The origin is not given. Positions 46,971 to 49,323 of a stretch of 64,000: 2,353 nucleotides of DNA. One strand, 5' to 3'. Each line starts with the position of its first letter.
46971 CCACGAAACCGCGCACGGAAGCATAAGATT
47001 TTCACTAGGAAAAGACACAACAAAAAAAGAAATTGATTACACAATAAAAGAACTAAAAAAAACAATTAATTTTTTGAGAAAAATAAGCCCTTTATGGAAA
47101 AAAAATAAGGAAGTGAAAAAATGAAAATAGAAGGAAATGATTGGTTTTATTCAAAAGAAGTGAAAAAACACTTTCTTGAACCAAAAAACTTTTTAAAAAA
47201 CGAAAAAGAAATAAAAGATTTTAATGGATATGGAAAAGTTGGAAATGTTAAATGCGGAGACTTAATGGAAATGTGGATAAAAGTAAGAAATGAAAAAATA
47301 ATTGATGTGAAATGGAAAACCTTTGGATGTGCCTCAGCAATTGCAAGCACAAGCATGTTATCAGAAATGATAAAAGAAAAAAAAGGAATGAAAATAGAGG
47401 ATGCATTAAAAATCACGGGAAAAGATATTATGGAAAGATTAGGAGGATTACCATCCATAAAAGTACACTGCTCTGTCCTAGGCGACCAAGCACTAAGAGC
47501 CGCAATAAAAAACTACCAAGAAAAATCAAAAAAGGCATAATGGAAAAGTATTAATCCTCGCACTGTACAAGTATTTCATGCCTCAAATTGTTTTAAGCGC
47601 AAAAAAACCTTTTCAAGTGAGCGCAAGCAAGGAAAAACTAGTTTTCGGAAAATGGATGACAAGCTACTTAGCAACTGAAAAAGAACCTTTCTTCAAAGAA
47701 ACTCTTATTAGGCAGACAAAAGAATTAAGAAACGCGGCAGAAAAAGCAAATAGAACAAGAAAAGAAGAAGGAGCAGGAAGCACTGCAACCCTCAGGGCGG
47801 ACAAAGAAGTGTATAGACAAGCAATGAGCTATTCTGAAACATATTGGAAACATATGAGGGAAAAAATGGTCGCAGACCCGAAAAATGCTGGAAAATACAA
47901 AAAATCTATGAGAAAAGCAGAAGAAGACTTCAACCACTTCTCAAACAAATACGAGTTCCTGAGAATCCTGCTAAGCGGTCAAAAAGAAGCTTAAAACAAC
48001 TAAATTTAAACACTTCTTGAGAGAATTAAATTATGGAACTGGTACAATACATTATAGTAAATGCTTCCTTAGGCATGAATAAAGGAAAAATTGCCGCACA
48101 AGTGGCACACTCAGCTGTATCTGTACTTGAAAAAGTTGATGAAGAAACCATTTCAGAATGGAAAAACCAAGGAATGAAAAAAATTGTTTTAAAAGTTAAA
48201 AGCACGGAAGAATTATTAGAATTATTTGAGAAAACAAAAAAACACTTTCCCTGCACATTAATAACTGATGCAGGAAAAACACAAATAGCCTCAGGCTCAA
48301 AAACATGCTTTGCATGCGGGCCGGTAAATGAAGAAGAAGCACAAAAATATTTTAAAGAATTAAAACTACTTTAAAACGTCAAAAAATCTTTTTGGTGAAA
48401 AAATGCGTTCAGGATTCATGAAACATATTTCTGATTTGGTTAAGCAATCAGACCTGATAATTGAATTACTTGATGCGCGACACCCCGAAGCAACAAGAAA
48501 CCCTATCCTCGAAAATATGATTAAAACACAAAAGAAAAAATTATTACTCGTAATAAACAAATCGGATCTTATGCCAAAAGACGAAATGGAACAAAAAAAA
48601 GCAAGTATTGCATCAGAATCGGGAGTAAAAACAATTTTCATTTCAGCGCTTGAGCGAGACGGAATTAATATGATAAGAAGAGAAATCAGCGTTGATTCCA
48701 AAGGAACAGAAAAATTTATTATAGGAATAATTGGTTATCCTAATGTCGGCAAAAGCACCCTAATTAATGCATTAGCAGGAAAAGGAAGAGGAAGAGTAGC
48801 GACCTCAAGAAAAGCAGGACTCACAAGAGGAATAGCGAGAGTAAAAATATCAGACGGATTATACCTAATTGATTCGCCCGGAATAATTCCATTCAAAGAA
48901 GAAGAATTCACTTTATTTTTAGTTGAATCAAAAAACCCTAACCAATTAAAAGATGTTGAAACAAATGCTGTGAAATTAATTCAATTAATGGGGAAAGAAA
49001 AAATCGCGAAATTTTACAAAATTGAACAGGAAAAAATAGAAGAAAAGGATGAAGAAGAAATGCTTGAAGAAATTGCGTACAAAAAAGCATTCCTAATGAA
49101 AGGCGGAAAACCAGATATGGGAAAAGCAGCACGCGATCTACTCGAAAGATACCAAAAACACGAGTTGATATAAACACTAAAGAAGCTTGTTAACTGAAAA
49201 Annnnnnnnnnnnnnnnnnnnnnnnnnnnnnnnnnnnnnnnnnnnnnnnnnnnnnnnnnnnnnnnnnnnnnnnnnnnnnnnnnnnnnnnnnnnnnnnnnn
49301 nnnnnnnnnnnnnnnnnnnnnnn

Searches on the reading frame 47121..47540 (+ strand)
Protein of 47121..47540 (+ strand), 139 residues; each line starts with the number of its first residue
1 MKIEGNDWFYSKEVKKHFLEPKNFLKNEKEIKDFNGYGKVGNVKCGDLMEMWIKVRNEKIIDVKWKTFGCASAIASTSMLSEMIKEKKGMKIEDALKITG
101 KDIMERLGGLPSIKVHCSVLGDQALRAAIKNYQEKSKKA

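Call 78: search_protein_families(library=pfam, proteins=[window:47121-47540:+], max_evalue=0.001)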
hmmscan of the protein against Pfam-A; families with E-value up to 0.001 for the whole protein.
window:47121-47540:+ (139 aa): 1 family
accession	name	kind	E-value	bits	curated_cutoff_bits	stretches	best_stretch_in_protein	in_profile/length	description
PF01592.21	NifU_N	-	1e-38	132.8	22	1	10-138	2-126/127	NifU-like N terminal domain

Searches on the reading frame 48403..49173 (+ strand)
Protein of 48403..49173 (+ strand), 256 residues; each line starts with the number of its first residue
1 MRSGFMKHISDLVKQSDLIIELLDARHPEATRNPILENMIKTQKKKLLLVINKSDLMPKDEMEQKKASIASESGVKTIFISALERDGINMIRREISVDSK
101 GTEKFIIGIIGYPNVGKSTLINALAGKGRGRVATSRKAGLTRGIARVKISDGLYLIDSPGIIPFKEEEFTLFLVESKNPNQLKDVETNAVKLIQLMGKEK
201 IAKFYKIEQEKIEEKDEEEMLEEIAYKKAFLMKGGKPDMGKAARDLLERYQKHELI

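Call 45: search_protein_families(library=pfam, proteins=[window:48403-49173:+], max_evalue=0.00001)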
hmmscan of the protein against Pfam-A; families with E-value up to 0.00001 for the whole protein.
window:48403-49173:+ (256 aa): 4 families
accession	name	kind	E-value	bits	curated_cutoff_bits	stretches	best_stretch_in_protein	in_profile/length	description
PF01926.29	MMR_HSR1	-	1.5e-19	70.6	21.9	1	107-187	2-75/113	50S ribosome-binding GTPase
PF03193.22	RsgA_GTPase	-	5.2e-13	49.6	30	1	40-162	49-169/174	RsgA GTPase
PF02421.24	FeoB_N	-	7.7e-11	42.2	27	0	107-162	3-58/156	Ferrous iron transport protein B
PF00009.33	GTP_EFTU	-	6.2e-07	29.6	26.5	0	5-91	82-178/188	Elongation factor Tu GTP binding domain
